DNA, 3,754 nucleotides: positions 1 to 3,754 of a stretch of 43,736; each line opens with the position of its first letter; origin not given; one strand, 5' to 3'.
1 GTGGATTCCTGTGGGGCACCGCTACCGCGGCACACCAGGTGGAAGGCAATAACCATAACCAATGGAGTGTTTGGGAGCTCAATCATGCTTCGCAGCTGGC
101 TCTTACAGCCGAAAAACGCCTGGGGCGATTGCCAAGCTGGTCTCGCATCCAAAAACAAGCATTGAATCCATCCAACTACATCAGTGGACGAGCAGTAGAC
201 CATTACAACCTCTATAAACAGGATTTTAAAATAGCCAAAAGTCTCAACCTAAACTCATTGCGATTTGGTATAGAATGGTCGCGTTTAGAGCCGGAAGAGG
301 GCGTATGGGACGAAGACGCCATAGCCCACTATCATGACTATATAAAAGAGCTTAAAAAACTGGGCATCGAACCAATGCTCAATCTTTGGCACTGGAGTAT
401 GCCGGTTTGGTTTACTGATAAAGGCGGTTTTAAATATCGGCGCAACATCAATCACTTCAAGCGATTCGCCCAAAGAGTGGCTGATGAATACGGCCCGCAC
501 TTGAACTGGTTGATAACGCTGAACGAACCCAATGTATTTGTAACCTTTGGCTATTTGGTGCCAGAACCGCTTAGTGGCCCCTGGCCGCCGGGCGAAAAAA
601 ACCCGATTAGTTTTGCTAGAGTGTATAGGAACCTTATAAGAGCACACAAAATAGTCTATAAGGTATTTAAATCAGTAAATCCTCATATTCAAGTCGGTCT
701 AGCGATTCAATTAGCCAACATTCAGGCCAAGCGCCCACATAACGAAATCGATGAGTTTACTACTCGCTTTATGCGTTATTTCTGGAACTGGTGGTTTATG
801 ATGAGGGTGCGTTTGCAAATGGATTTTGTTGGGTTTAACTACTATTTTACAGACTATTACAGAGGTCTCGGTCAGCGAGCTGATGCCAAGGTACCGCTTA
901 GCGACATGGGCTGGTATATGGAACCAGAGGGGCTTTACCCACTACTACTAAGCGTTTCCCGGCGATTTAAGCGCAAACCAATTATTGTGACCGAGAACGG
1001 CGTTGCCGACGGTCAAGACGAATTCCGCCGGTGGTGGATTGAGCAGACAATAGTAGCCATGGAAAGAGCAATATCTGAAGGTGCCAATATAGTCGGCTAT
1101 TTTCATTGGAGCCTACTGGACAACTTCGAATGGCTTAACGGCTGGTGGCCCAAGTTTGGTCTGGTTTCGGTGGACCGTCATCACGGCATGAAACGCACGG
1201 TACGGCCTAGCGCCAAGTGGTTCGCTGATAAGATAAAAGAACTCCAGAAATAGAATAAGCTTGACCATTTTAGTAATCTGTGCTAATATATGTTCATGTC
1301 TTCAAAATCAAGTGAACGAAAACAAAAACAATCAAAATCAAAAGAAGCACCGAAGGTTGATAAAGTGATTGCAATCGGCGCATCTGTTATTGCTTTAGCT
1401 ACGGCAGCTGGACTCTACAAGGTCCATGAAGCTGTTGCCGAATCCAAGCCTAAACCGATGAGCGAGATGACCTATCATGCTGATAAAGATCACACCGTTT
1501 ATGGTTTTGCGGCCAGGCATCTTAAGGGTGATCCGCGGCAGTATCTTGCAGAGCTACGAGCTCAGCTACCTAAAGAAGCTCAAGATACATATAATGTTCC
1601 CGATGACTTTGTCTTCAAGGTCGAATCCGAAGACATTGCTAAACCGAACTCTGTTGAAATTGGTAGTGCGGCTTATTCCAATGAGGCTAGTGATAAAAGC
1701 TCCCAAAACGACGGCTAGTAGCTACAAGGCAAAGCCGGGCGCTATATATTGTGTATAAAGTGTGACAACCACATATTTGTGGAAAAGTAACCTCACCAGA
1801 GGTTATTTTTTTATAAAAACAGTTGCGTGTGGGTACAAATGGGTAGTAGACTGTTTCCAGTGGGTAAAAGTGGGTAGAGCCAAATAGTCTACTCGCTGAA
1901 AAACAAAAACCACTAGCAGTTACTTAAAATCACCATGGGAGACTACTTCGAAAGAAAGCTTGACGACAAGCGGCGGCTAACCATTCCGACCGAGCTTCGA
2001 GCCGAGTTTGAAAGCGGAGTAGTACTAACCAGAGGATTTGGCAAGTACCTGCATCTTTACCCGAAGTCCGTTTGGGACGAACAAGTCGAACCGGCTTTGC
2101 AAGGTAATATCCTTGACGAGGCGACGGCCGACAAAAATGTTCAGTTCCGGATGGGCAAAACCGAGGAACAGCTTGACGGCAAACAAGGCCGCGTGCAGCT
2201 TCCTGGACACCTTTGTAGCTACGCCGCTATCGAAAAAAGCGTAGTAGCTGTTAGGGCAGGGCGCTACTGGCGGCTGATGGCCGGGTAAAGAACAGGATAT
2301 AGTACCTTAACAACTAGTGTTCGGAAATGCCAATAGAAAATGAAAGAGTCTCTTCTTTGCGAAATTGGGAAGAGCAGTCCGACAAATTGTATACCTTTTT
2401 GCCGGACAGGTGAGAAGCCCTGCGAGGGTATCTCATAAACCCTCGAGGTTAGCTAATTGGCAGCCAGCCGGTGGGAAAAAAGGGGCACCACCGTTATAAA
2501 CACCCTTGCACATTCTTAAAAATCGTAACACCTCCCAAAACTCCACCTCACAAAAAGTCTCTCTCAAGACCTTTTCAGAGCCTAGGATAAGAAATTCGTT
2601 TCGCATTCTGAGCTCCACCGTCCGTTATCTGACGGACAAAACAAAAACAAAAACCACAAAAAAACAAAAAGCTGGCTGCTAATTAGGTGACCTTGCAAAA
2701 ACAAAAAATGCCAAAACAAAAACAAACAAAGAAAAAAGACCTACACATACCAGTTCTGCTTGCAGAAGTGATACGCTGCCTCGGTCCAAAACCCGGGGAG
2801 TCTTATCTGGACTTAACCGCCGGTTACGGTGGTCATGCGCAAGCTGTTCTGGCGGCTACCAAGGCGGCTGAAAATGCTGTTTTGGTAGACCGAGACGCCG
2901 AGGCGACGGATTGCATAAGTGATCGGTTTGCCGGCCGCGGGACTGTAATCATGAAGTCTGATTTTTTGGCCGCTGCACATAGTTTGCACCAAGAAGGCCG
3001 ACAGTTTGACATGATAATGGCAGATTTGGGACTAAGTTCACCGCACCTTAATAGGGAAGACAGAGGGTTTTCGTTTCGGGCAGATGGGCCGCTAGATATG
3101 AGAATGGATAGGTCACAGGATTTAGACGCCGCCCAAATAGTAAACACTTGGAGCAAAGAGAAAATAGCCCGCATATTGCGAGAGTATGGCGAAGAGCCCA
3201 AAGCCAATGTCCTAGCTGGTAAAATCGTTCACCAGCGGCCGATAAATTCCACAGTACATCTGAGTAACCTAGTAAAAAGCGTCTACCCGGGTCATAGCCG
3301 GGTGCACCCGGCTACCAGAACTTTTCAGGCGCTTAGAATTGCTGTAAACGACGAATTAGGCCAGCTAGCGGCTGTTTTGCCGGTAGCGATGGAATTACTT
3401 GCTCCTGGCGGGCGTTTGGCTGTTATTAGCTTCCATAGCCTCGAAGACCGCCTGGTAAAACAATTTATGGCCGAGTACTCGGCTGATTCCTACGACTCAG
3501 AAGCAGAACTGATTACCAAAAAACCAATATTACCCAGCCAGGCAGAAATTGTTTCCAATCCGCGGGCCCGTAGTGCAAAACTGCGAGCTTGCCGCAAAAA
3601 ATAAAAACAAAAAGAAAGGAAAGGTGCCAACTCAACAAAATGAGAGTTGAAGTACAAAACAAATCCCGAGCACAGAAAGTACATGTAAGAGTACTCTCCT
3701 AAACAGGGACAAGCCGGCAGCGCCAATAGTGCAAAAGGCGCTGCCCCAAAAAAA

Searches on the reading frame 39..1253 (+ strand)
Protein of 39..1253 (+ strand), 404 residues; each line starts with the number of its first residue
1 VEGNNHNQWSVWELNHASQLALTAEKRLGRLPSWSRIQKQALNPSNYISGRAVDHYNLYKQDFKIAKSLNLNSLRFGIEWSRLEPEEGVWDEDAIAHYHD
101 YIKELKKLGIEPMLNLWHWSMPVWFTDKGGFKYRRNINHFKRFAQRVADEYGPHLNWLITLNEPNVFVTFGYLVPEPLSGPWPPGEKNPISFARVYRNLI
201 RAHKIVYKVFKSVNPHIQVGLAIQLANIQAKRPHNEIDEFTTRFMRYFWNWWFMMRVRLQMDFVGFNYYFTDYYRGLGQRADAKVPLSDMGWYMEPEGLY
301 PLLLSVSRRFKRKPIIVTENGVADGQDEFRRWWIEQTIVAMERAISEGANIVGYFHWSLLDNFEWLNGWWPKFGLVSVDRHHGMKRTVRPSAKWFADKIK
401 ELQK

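Call 33: search_protein_families(library=pfam, proteins=[window:39-1253:+], max_evalue=0.00001)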
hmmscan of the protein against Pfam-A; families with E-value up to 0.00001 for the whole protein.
window:39-1253:+ (404 aa): 1 family
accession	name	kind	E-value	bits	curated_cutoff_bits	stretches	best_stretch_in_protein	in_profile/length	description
PF00232.24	Glyco_hydro_1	-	5.1e-74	249.8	22.6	2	46-255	47-252/453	Glycosyl hydrolase family 1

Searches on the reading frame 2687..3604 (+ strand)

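Call 33: search_protein_families(library=pfam, proteins=[window:2687-3604:+], max_evalue=0.00001)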
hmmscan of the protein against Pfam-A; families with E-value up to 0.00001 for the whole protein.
window:2687-3604:+ (305 aa): 1 family
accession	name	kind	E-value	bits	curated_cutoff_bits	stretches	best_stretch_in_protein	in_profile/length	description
PF01795.25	Methyltransf_5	-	1.4e-93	314.2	27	1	19-304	3-308/309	MraW methylase family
